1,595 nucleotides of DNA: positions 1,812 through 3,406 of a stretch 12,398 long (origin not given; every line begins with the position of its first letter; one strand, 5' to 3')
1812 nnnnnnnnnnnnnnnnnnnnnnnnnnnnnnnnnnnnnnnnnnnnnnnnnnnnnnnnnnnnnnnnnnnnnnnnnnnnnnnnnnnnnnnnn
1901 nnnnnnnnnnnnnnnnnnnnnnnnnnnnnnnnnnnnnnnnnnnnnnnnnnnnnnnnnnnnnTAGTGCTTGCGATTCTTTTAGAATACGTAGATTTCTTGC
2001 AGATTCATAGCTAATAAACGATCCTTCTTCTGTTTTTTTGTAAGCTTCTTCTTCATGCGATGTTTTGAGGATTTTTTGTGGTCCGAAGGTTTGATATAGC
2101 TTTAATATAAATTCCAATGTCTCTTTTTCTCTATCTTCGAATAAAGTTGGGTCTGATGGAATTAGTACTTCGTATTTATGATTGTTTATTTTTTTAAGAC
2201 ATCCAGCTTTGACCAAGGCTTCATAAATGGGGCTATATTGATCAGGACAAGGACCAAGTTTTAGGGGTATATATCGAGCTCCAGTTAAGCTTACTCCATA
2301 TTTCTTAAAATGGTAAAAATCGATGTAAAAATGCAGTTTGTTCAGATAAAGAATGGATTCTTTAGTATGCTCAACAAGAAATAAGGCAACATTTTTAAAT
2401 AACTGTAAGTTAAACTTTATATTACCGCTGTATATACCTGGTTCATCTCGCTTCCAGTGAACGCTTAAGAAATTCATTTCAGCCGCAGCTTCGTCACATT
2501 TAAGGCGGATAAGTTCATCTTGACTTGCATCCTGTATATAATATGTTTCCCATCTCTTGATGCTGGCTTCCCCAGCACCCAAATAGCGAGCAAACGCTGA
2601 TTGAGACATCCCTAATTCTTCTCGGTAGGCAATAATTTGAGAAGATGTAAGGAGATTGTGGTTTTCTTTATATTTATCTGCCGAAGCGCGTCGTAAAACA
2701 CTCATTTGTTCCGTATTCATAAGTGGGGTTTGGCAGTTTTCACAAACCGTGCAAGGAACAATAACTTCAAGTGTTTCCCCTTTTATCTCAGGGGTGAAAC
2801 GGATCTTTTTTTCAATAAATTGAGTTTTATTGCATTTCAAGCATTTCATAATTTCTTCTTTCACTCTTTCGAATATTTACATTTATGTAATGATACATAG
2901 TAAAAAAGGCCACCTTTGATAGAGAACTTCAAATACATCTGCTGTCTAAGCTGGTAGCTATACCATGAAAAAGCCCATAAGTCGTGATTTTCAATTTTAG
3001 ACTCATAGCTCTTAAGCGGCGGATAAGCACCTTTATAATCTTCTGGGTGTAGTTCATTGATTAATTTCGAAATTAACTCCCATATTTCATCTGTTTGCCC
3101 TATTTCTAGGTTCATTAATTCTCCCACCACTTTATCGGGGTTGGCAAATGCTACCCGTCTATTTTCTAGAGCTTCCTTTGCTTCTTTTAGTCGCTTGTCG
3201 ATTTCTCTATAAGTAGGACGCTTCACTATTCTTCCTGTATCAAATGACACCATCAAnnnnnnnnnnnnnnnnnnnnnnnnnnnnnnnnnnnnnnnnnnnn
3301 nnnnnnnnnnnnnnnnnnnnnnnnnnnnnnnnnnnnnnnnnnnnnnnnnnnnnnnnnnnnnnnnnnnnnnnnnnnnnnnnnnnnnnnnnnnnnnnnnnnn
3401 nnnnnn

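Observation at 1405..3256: Composite three-gene TA-like module: MqsR toxin, then MqsA antitoxin fused to a Panacea domain, then a 4-TM membrane protein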

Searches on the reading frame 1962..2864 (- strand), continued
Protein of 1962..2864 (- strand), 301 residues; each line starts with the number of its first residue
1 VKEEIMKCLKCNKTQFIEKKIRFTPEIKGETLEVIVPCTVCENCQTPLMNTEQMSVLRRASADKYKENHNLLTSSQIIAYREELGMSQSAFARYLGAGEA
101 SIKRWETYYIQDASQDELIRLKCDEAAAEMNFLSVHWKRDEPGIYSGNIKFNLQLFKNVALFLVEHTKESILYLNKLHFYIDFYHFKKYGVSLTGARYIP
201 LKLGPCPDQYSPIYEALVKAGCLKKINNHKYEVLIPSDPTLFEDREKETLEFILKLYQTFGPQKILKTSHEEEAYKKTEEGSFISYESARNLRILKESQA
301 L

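Call 79: search_protein_families(library=pfam, proteins=[L082:7594-8055:-], max_evalue=0.01)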
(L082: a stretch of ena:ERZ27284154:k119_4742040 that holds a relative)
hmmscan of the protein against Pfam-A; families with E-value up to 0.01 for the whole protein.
L082:7594-8055:- (153 aa): 0 families

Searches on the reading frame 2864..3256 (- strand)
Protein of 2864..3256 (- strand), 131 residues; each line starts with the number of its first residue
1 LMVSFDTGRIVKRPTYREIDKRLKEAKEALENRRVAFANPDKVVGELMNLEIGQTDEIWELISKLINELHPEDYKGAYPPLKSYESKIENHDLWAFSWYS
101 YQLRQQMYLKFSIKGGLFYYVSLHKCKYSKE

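Call 3: search_protein_families(library=pfam, proteins=[window:2864-3256:-], max_evalue=1)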
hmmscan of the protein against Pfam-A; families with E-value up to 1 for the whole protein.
window:2864-3256:- (131 aa): 0 families

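Call 4: search_protein_families(library=ncbifam, proteins=[window:2864-3256:-], max_evalue=1)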
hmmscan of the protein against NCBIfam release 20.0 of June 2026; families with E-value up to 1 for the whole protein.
window:2864-3256:- (131 aa): 1 family
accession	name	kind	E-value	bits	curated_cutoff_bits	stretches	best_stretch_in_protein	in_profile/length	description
NF008124.0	PRK10872.1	equivalog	0.18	10.2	728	1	22-76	159-213/744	GTP diphosphokinase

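Call 6: search_protein_families(library=padloc, proteins=[window:2864-3256:-], max_evalue=1)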
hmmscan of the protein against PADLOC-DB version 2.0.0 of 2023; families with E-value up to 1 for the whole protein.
window:2864-3256:- (131 aa): 0 families

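Call 7: search_protein_families(library=phrogs, proteins=[window:2864-3256:-], max_evalue=1)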
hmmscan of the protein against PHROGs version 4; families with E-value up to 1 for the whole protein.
window:2864-3256:- (131 aa): 3 families
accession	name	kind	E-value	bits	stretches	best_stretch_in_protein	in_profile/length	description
phrog_35786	-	unknown function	0.17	13.1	1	48-75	19-47/68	-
phrog_653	-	unknown function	0.21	13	0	54-68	6-20/61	-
phrog_32687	-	unknown function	0.4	11.8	0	12-38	2-22/54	-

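Call 8: search_solved_structures(query=window:2864-3256:-, max_evalue=10, show_alignments=2)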
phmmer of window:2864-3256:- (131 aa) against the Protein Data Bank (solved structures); distinct sequences matched with E-value up to 10: 6.
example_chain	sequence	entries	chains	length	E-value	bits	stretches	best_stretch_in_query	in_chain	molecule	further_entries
3zcb_B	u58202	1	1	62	0.88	13.4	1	17-69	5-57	ANTITOXIN VBHA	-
2m33_A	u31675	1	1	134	0.9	13.3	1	51-99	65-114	Cytochrome b5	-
3zc7_B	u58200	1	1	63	1.3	12.8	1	17-69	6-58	ANTITOXIN VBHA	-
3shg_B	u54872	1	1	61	1.5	12.7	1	17-68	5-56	VbhA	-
8wcn_A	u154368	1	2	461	1.8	12.3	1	4-48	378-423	Diguanylate cyclase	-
4cek_A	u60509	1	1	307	4.9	11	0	23-75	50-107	REGULATOR OF NONSENSE TRANSCRIPTS 2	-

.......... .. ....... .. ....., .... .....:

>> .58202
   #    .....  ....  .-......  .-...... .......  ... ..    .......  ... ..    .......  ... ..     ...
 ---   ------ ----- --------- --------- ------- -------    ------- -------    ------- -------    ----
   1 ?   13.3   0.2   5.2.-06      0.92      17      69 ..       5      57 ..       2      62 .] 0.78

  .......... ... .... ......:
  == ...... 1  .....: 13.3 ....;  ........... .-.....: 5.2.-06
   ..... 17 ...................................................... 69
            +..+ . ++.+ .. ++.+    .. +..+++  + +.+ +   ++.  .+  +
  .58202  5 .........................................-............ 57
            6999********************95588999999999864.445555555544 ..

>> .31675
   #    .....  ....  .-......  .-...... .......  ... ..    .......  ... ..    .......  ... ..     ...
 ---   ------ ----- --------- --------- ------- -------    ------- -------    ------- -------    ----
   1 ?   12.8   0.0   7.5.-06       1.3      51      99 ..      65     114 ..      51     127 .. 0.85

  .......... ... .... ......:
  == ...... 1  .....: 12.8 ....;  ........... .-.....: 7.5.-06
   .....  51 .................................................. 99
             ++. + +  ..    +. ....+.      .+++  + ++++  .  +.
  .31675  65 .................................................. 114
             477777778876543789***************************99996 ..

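Call 13: find_homologous_proteins(query=window:2864-3256:-)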
Query window:2864-3256:- (131 aa): 17 proteins with E <= 0.001 among 21 candidates.
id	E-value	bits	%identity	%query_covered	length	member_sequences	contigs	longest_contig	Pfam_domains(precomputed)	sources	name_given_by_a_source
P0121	1.8e-82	292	100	99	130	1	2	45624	-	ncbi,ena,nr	ncbi:MAG: hypothetical protein K1060chlam2_01020 [Chlamydiae bacterium]|nr:hypothetical protein [Chl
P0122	4.8e-63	229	85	92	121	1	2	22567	-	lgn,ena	-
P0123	4.1e-61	223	84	92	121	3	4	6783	-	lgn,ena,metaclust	metaclust:\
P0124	6.7e-59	216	79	92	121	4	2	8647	-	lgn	-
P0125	3.2e-55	204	77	90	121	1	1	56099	-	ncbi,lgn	-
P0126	2.6e-54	201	73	93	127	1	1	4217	-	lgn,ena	-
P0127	3.8e-53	197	74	92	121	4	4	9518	-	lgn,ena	-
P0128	1.7e-52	195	76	92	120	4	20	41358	-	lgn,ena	-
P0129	6.4e-51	190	73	92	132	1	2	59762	-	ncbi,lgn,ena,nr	ncbi:MAG: hypothetical protein QNJ27_00255 [Simkaniaceae bacterium]|nr:hypothetical protein [Simkani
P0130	2.5e-46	175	64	99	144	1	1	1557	-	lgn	-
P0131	7.0e-43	164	65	92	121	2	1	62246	-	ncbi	-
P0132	4.1e-42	162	62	91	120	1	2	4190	-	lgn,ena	-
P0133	4.5e-42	162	66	91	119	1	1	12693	-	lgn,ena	-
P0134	4.6e-41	158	63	90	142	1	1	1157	-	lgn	-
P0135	2.3e-39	153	82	66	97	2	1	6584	-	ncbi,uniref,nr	ncbi:hypothetical protein [Candidatus Neptunochlamydia vexilliferae]|uniref:hypothetical protein n=1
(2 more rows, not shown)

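Call 22: search_solved_structures(query=A2, max_evalue=10, show_alignments=3)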
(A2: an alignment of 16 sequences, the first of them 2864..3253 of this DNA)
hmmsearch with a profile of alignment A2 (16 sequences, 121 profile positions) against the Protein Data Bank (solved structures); distinct sequences matched with E-value up to 10: 7.
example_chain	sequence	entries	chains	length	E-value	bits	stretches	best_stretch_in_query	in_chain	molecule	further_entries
3hgf_A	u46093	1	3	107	0.22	15.2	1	3-51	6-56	Rhoptry protein fragment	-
5zko_A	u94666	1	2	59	0.56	13.9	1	2-38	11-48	Cyclic AMP-responsive element-binding protein 1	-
7bgf_A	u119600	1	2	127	0.76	13.5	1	5-72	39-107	DNA endonuclease RBBP8,CtIP/RBBP8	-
2zdi_C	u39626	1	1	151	0.94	13.1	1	9-40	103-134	Prefoldin subunit alpha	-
8fmw_AC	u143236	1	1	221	0.96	13.1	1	2-67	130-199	50S ribosomal protein L1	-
3zc7_B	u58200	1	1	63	1.2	12.8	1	6-62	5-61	ANTITOXIN VBHA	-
3shg_B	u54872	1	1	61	1.3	12.7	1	6-61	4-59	VbhA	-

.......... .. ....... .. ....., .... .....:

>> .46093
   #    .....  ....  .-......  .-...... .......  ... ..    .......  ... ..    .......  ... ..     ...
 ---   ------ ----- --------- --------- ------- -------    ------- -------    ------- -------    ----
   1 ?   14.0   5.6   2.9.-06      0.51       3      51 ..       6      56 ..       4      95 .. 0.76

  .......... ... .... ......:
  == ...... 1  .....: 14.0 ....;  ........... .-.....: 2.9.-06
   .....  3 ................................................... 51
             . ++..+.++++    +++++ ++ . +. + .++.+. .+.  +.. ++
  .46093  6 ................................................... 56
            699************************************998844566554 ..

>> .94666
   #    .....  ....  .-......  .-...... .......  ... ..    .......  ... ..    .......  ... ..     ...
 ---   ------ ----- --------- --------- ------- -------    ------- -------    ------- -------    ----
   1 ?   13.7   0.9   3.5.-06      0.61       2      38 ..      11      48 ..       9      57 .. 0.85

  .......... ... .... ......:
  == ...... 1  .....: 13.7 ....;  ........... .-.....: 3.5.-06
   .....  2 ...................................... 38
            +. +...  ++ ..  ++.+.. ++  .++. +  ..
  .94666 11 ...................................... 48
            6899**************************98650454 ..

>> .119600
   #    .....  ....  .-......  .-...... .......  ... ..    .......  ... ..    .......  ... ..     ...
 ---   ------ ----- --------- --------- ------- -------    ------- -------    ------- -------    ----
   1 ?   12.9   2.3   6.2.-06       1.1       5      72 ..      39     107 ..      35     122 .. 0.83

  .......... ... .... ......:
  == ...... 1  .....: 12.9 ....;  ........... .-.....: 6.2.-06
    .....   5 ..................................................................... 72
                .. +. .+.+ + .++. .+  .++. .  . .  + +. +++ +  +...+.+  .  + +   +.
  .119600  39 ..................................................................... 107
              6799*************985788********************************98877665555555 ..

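Call 28: predict_structure(alignment_id=A2)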
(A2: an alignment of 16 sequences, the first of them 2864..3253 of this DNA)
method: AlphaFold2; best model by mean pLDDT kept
length: 130 residues; sequences in the alignment: 16
mean_pLDDT: 83.6   pTM: 0.78
mean pLDDT of the five models: 83.6, 83.3, 83.1, 82.1, 81.7
residues with pLDDT >= 90: 77; 70-90: 26; 50-70: 15; < 50: 12
segments of 3 or more residues with pLDDT < 50: 1-9, 128-130
pLDDT, mean of each block of 10 residues (from residue 1): 43 88 96 91 70 72 94 89 93 94 92 95 70
secondary structure, 60 per line:
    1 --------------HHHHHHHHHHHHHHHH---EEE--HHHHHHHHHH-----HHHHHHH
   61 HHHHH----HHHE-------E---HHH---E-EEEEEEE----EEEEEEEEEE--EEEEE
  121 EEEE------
elements in order: H15-30 E34-36 H39-48 H54-65 E93-99 E104-113 E116-124

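Call 30: fold_search(model_id=the predicted structure, library=pdb)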
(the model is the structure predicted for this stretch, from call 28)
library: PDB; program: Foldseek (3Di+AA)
matches with E <= 10: 504; with E <= 0.001: 0
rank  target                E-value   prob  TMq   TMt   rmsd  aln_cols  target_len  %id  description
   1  3hi2_B                2.6e-03  1.00  0.56  0.72   3.4       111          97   14  Structure of the N-terminal domain of the E. coli antitoxin MqsA (YgiT/b3021) in complex with the E. coli toxin MqsR ( (released 2010-01-12)
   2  3hi2_D                1.5e-02  1.00  0.49  0.67   3.2        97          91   12  Structure of the N-terminal domain of the E. coli antitoxin MqsA (YgiT/b3021) in complex with the E. coli toxin MqsR ( (released 2010-01-12)
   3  7nbu_Y                1.2e-01  0.51  0.36  0.38   6.2       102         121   12  Structure of the HigB1 toxin mutant K95A from Mycobacterium tuberculosis (Rv1955) and its target, the cspA mRNA, on th (released 2022-03-02)
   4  5tph_B                2.0e-01  0.20  0.32  0.34   9.4       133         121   14  Crystal structure of a de novo designed protein homodimer with curved beta-sheet (released 2017-01-25)
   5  9w3a_B                3.1e-01  0.21  0.31  0.34   7.8       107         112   10  Crystal structure of PfiAT toxin-antitoxin complex (released 2026-02-11)
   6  9w3a_A                3.6e-01  0.21  0.32  0.35   7.8       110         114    9  Crystal structure of PfiAT toxin-antitoxin complex (released 2026-02-11)
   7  5tph_A                3.6e-01  0.14  0.29  0.31  10.3       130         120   15  Crystal structure of a de novo designed protein homodimer with curved beta-sheet (released 2017-01-25)
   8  8c26_A                3.6e-01  0.12  0.25  0.32  11.0       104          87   16  ParDE2 toxin-antitoxin complex from Mycobacterium tuberculosis (rv2142A-rv2142c) (released 2023-12-20)
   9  1z8m_MODEL_1_A        4.1e-01  0.30  0.33  0.45   6.2        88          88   12  Solution structure of the conserved hypothtical protein HP0894 from Helicobacter pylori (released 2005-11-01)
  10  5trv                  4.1e-01  0.16  0.33  0.35   9.4       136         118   12  Crystal structure of a de novo designed protein with curved beta-sheet (released 2017-01-25)
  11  5ja8_E                4.3e-01  0.33  0.32  0.37   5.5        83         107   11  Crystal structure of the HigB2 toxin in complex with Nb2 (released 2017-04-05)
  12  7awk                  4.6e-01  0.35  0.39  0.41   5.6       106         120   13  Crystal structure of the HigB1 toxin mutant K95A from Mycobacterium tuberculosis (Rv1955) (released 2021-11-24)
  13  5czf_C                4.6e-01  0.20  0.31  0.39   7.2       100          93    6  Crystal structure of the PaaA2-ParE2 antitoxin-toxin complex (released 2016-06-01)
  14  4mmj                  5.2e-01  0.30  0.35  0.46   6.0        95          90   13  crystal structure of YafQ from E.coli strain BL21(DE3) (released 2014-06-25)
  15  5cw7_F                5.2e-01  0.13  0.24  0.30   9.4       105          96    8  Crystal structure of the PaaA2-ParE2 antitoxin-toxin complex (released 2016-06-01)
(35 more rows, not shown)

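Call 72: search_protein_families(library=pfam, alignment_id=A5, max_evalue=10)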
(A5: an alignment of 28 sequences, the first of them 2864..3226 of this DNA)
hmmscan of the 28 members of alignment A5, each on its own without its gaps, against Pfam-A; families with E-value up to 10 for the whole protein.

A. member 1, window:2864-3226:- (121 aa): 0 families

B. families by the number of members that match (of 28 scanned): 7 families
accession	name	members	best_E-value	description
PF15723.11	MqsR_toxin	3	0.15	Motility quorum-sensing regulator, toxin of MqsA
PF09174.15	Maf1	1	0.021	Maf1 regulator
PF13340.11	DUF4096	1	0.026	Putative transposase of IS4/5 family (DUF4096)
PF22172.1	C2c1_helical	1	0.046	CRISPR-associated endonuclease C2c1 second helical domain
PF21296.3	APAF-1-like_WHD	1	0.097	Apoptotic protease-activating factor 1-like, winged-helix domain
PF06878.16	Pkip-1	1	0.11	Pkip-1 protein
PF13801.11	Metal_resist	1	0.12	Heavy-metal resistance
